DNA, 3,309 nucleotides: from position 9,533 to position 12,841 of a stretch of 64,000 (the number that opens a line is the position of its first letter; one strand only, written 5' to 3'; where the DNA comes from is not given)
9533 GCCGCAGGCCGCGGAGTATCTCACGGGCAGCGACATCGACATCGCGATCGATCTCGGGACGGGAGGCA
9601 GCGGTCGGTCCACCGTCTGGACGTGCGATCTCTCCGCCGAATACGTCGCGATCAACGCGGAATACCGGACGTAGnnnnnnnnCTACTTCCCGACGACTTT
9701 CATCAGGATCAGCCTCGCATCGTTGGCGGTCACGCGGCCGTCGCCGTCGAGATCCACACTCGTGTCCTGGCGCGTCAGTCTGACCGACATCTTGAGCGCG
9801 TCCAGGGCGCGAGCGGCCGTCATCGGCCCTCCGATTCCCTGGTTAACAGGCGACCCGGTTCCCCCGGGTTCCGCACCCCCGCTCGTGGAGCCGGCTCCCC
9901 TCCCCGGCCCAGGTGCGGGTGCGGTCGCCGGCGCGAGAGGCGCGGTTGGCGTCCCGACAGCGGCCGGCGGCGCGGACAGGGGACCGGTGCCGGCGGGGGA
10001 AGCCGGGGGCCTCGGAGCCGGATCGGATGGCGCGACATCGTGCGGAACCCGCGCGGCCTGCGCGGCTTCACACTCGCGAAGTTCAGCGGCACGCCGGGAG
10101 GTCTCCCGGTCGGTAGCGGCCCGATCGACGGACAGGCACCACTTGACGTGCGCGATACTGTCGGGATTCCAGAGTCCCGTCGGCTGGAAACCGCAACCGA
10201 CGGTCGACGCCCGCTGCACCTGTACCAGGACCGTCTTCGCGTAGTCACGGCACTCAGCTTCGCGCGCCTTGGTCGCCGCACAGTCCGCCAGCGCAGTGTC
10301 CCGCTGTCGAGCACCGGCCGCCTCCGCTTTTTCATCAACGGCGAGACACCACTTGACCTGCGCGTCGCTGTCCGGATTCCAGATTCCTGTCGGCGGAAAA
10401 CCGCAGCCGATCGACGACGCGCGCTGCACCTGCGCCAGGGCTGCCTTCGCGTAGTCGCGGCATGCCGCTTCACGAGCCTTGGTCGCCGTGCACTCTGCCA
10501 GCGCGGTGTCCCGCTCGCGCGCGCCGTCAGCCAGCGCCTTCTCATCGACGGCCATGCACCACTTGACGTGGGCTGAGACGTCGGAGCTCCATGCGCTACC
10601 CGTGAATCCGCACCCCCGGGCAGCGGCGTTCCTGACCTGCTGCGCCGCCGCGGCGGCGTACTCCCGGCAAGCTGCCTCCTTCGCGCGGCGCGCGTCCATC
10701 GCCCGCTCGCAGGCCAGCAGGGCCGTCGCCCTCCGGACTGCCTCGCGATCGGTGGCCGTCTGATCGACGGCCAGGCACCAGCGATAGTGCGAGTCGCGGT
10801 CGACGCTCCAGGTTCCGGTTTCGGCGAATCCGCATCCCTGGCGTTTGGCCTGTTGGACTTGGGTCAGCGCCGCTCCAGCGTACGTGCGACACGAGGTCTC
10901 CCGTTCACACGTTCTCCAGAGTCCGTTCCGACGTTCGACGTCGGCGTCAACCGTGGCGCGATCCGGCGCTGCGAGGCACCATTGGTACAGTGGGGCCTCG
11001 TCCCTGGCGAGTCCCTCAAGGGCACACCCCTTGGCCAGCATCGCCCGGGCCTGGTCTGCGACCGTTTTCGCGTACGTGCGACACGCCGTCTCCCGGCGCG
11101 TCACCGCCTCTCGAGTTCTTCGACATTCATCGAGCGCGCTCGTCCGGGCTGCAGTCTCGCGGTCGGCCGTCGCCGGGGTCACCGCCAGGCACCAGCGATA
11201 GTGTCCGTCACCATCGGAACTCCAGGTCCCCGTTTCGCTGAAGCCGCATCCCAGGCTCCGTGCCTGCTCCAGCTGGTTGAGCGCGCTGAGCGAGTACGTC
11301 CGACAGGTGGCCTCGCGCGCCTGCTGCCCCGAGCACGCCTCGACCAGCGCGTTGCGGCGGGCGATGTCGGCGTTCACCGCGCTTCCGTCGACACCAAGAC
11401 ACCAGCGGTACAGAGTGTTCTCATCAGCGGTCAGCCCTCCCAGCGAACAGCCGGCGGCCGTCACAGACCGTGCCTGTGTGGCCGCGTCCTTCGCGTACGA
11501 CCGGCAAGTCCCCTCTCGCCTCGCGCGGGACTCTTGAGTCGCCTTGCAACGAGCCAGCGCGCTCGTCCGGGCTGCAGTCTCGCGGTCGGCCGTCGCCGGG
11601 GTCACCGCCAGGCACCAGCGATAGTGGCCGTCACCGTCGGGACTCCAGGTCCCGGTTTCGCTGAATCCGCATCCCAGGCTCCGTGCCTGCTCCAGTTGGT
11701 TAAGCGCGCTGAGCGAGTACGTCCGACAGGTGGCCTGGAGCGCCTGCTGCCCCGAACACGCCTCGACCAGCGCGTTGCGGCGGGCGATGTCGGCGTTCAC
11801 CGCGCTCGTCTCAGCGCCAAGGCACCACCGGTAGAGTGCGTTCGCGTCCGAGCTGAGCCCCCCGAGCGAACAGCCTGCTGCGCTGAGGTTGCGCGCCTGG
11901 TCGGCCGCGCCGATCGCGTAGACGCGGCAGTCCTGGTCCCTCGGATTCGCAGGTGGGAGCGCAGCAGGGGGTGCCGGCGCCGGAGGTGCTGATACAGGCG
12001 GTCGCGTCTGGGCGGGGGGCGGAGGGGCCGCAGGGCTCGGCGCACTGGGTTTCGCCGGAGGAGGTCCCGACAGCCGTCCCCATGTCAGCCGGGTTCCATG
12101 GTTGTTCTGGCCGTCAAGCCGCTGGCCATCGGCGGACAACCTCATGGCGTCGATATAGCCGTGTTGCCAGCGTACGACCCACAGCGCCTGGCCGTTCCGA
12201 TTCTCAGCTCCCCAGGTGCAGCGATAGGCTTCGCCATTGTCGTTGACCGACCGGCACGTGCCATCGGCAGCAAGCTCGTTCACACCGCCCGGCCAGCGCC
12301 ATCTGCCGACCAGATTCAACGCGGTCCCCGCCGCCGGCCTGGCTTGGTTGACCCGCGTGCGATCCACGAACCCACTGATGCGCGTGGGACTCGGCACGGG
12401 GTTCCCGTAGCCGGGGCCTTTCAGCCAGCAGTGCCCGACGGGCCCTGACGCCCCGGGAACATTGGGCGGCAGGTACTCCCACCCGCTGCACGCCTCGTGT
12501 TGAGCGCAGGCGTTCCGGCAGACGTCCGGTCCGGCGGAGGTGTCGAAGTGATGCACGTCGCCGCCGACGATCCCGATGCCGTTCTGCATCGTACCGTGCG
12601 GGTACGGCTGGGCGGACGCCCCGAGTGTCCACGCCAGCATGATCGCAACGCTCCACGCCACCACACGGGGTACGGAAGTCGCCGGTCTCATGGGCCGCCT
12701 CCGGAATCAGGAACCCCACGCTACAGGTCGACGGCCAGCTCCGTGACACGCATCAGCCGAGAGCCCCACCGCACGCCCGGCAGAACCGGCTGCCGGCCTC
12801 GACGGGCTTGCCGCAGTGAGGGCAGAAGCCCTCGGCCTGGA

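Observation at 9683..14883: Three-gene cohesin-dockerin module with PAN/Apple domains and no enzyme partner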

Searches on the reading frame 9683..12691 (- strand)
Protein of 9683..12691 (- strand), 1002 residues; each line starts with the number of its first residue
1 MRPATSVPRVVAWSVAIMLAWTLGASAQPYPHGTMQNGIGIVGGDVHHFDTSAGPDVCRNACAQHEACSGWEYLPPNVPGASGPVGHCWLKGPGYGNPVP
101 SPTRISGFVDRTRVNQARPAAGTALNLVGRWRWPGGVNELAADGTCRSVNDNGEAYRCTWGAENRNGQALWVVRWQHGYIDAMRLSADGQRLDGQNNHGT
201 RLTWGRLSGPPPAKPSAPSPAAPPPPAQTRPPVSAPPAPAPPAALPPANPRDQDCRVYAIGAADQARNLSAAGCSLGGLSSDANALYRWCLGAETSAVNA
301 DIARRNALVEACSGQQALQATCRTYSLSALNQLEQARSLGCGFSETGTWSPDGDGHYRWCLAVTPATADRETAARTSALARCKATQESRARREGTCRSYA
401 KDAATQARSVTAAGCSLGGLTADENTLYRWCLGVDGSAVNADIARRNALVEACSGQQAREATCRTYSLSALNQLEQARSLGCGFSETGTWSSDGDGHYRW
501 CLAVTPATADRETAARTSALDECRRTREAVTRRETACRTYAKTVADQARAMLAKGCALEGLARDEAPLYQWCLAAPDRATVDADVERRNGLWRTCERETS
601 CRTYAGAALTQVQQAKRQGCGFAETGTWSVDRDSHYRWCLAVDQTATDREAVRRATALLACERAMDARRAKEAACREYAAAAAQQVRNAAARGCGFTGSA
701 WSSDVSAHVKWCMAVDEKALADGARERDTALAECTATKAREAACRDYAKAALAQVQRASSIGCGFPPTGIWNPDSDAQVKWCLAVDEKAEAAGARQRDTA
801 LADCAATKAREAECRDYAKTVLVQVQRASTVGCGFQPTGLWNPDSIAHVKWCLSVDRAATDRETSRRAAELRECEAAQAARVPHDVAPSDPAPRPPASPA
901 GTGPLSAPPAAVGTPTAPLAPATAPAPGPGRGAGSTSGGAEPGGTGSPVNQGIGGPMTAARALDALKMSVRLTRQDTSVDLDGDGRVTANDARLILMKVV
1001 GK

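Call 3: search_protein_families(library=pfam, proteins=[window:9683-12691:-], max_evalue=1)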
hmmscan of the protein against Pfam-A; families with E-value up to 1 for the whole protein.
window:9683-12691:- (1002 aa): 2 families
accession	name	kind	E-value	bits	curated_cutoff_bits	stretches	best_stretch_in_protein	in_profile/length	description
PF14295.12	PAN_4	-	5.9e-07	29.9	27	1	43-91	5-51/51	PAN domain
PF00404.24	Dockerin_1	-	0.09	13.4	22.9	1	974-995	31-52/57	Dockerin type I domain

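Call 4: search_protein_families(library=ncbifam, proteins=[window:9683-12691:-], max_evalue=1)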
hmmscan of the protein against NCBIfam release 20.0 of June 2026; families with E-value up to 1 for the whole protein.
window:9683-12691:- (1002 aa): 4 families
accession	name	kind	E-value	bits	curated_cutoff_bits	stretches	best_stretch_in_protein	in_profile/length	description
NF047828.1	T3SSXpsI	equivalog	2.5e-05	24.3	150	2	465-515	45-91/132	type II secretion system protein XpsI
NF053804.1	Tli1a_fam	hypoth_equivalog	0.00022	21.2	110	0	752-823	40-106/155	Tli1a family immunity protein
NF033559.2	transpos_IS1634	equivalog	0.017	14.2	100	0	320-395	252-310/483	IS1634 family transposase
NF011011.0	PRK14438.1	equivalog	0.048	13.8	109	0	554-587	44-77/91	acylphosphatase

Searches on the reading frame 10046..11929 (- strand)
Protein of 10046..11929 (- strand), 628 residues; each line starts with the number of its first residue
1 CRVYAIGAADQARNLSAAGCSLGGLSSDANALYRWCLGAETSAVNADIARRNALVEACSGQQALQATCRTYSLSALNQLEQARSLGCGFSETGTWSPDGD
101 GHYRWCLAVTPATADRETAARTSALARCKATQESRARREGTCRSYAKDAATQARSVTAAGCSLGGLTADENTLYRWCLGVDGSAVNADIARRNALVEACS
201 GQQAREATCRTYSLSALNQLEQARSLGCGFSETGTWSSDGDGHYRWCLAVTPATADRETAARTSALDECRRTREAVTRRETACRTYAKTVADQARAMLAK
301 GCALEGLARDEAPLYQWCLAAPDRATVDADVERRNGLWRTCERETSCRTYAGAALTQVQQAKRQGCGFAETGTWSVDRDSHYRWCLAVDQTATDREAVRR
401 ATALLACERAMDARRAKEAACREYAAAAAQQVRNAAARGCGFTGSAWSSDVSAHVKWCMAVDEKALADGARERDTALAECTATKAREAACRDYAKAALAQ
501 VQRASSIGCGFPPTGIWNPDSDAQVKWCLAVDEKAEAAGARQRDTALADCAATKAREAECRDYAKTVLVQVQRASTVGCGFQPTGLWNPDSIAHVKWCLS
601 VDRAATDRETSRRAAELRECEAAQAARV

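Call 33: find_homologous_proteins(query=window:10046-11929:-)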
Query seq(628 aa) (628 aa): 2 proteins with E <= 0.001 among 8000 candidates.
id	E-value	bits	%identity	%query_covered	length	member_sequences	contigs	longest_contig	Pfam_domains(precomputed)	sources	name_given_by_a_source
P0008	1.8e-209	716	100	53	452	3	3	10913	-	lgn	-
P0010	6.1e-37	146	30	73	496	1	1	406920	-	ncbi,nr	ncbi:MAG TPA: hypothetical protein VF017_08870 [Thermoanaerobaculia bacterium]|nr:hypothetical prote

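Call 78: search_protein_families(library=pfam, proteins=[P0010], max_evalue=0.01)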
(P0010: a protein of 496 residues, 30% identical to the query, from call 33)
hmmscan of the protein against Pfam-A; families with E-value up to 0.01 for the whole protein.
P0010 (496 aa): 0 families

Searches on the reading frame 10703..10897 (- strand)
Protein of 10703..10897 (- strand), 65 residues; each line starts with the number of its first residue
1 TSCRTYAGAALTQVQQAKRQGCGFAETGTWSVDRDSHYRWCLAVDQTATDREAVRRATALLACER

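Call 52: search_solved_structures(query=A4, max_evalue=10)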
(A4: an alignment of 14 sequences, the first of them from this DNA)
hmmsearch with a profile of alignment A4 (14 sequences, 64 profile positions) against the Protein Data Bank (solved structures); distinct sequences matched with E-value up to 10: 22.
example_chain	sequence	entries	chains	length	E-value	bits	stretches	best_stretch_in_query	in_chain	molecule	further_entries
7liq_A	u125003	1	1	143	0.34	14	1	27-53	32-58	Speckle-type POZ protein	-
7d3d_A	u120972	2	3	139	0.35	13.9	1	27-53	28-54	Speckle-type POZ protein | Speckle type BTB/POZ protein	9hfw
9hgh_A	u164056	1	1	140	0.36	13.9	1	27-53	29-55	Speckle type BTB/POZ protein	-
9hgg_A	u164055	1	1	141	0.36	13.9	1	27-53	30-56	Speckle-type POZ protein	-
9hfu_A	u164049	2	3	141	0.36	13.9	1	27-53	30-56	Speckle type BTB/POZ protein | Speckle-type POZ protein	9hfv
7kpi_A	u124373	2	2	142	0.37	13.9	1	27-53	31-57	Speckle-type POZ protein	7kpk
6i7a_A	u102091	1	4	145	0.38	13.9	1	27-53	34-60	Speckle-type POZ protein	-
6i5p_A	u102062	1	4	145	0.38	13.9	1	27-53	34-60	Speckle-type POZ protein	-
7klz_A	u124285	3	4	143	0.38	13.9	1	27-53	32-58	Speckle-type POZ protein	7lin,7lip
6i68_A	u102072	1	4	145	0.38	13.9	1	27-53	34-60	Speckle-type POZ protein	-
7lio_A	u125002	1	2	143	0.38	13.9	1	27-53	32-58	Speckle-type POZ protein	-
6f8f_D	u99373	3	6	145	0.38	13.8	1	27-53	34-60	Speckle-type POZ protein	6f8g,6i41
3ivb_A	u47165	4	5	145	0.38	13.8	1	27-53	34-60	Speckle-type POZ protein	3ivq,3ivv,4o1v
3hqh_A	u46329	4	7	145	0.39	13.8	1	27-53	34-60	Speckle-type POZ protein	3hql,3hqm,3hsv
2cr2_A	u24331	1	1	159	0.44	13.6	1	27-53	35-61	Speckle-type POZ protein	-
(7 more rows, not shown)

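Call 53: search_protein_families(library=pfam, alignment_id=A4, max_evalue=10)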
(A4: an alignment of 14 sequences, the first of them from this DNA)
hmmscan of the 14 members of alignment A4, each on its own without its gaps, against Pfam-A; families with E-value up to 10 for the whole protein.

A. member 1, seq(65 aa): 0 families

B. families by the number of members that match (of 14 scanned): 2 families
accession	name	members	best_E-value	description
PF25379.1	Adt-1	1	0.05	Adt-1-like domain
PF16477.11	DUF5054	1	0.12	Domain of unknown function (DUF5054)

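Call 61: predict_structure(alignment_id=A4)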
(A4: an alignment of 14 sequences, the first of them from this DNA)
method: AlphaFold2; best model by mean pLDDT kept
length: 65 residues; sequences in the alignment: 14
mean_pLDDT: 96.3   pTM: 0.80
mean pLDDT of the five models: 96.3, 96.0, 95.9, 95.5, 94.8
residues with pLDDT >= 90: 64; 70-90: 1; 50-70: 0; < 50: 0
segments of 3 or more residues with pLDDT < 50: none
pLDDT, mean of each block of 10 residues (from residue 1): 97 97 94 97 98 97 94
secondary structure, 60 per line:
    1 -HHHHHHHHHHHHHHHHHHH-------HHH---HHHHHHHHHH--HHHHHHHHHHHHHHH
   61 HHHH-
elements in order: H2-20 H34-43 H46-64

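Call 65: fold_search(model_id=the predicted structure, library=pdb)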
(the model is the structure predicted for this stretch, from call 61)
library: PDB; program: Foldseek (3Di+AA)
matches with E <= 10: 1; with E <= 0.001: 0
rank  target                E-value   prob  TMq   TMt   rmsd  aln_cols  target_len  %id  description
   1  7nkh_G                9.4e+00  0.04  0.31  0.23  12.4        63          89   16  Mycobacterium smegmatis ATP synthase F1 state 2 (released 2021-10-27)
